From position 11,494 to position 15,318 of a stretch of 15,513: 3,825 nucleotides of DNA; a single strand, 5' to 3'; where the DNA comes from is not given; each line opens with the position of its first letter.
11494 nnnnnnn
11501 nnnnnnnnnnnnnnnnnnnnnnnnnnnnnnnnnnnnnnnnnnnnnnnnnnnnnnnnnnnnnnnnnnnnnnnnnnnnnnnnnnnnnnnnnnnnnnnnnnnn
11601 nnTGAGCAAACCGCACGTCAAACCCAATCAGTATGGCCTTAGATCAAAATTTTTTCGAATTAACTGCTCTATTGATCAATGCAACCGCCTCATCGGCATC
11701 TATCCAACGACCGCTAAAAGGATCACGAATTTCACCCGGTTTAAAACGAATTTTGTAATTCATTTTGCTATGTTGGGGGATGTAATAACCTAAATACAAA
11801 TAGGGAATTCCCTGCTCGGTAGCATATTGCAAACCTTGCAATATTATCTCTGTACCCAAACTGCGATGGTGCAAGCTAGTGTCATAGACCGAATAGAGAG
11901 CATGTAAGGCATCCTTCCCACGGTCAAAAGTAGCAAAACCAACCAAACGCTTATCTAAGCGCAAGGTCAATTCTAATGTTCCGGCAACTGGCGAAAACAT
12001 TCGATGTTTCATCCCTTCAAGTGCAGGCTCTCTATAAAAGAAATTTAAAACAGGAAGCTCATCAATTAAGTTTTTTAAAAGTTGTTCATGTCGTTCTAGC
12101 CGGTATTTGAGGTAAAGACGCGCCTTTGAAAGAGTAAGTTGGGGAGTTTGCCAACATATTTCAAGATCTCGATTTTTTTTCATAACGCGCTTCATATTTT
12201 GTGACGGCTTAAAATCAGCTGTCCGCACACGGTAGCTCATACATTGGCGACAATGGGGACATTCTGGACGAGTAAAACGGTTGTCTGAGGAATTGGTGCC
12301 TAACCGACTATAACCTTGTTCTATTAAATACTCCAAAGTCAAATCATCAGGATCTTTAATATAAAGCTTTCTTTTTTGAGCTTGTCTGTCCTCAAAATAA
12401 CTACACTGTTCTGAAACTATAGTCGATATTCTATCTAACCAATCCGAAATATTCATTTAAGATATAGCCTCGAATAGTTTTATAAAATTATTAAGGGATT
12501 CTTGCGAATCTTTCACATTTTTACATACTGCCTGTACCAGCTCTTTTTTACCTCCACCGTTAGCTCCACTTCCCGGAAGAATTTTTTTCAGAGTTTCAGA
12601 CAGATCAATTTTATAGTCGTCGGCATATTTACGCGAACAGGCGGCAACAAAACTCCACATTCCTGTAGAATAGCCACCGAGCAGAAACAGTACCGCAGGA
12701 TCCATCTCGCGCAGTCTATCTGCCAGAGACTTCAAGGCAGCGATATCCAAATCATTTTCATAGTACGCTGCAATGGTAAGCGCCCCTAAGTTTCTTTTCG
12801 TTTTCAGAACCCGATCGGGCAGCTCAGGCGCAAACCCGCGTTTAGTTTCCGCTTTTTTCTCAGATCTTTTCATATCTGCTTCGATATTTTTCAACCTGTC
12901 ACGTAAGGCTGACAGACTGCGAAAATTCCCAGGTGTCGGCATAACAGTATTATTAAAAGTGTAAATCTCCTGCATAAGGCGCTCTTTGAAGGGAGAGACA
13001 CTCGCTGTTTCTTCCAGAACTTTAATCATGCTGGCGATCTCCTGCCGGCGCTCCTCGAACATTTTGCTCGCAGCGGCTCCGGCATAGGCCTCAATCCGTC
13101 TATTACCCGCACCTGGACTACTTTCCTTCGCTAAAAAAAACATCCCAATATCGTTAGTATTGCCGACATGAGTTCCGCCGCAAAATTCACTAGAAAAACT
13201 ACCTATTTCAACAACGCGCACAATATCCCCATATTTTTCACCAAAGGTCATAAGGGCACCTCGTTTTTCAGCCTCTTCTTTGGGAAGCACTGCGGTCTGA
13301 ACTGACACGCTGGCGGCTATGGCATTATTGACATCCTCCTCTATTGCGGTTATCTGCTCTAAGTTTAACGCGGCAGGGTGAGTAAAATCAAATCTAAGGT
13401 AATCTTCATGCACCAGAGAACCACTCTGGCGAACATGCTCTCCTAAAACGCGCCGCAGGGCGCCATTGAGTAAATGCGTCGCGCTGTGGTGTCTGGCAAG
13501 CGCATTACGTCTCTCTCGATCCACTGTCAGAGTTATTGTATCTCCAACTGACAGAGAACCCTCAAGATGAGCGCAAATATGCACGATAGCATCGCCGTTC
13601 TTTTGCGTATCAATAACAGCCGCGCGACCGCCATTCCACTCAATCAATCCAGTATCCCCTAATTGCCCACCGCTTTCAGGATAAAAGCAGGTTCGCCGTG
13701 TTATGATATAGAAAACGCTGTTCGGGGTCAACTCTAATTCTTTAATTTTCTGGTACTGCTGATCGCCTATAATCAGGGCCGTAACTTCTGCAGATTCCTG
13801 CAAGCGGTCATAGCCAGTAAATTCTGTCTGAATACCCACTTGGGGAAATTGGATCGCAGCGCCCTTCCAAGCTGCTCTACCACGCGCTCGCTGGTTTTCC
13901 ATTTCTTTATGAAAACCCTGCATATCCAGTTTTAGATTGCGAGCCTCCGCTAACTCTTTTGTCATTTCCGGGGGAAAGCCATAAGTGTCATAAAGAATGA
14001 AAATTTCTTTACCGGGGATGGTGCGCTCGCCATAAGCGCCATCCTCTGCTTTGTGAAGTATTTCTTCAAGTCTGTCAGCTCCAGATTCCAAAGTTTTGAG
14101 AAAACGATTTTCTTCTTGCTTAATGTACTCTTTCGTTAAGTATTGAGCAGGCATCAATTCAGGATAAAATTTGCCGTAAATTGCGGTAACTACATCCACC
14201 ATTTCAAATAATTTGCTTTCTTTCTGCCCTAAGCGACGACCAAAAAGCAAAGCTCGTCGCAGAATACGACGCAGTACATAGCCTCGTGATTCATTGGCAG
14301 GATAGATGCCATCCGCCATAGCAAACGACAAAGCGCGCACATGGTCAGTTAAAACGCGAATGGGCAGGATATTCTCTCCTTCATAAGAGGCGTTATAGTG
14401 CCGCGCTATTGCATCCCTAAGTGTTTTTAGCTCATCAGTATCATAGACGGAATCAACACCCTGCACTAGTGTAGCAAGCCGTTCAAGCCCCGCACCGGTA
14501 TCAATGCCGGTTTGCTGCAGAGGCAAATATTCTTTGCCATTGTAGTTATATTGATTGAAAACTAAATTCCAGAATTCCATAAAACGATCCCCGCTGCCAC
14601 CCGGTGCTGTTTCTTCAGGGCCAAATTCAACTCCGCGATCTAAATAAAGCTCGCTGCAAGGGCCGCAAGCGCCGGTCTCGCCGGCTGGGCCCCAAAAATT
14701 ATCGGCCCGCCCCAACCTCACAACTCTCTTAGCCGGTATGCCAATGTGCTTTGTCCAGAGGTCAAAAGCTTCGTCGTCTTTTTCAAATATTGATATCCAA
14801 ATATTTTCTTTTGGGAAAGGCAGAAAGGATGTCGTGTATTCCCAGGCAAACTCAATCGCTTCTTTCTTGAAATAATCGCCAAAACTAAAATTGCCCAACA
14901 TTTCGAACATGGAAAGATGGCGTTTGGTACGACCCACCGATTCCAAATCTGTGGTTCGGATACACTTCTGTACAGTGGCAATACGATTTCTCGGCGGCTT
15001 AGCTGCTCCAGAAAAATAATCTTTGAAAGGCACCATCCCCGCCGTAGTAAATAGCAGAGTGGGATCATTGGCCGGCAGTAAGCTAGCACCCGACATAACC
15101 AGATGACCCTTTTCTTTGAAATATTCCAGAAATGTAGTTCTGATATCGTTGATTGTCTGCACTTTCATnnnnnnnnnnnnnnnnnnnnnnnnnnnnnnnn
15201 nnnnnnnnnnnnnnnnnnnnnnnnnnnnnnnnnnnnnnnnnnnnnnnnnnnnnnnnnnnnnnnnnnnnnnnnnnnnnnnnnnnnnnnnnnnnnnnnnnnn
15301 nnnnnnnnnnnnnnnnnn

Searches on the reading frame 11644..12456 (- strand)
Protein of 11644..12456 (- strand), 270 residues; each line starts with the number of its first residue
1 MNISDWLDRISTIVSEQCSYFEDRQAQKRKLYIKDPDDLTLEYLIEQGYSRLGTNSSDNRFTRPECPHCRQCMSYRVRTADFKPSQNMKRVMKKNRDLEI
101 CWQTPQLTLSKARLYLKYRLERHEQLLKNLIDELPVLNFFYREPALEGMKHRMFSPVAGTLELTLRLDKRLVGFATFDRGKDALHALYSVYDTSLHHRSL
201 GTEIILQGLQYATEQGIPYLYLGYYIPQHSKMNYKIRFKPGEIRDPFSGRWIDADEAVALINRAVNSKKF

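Call 5: search_protein_families(library=pfam, proteins=[window:11644-12456:-], max_evalue=0.01)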
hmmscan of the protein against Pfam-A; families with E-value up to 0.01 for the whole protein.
window:11644-12456:- (270 aa): 4 families
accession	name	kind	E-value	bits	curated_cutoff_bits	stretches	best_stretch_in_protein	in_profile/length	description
PF04377.21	ATE_C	-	5.1e-28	98.6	25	1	111-243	2-120/122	Arginine-tRNA-protein transferase, C terminus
PF04376.19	ATE_N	-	1.1e-09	38.8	27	1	17-90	2-72/72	Arginine-tRNA-protein transferase, N terminus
PF13480.13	Acetyltransf_6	-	9e-05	23.1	22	1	159-224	70-136/143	Acetyltransferase (GNAT) domain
PF21502.2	Obc1_cap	-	0.0068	16.7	27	0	10-86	58-134/179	Oxalate biosynthetic component 1, cap domain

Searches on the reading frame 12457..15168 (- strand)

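Call 5: search_protein_families(library=pfam, proteins=[window:12457-15168:-], max_evalue=0.01)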
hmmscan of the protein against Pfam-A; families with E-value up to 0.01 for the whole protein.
window:12457-15168:- (903 aa): 4 families
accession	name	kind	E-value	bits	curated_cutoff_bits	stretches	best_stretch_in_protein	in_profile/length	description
PF01411.24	tRNA-synt_2c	-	6.1e-178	593.2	30.3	1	8-553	1-552/552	tRNA synthetases class II (A)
PF07973.19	tRNA_SAD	-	1.7e-15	57.2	24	1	650-693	1-44/44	Threonyl and Alanyl tRNA synthetase second additional domain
PF02272.25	DHHA1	-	8.4e-06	26.6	25.9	1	800-901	5-98/102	DHHA1 domain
PF00261.25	Tropomyosin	-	0.0071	16.2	38.6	0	701-823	71-194/242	Tropomyosin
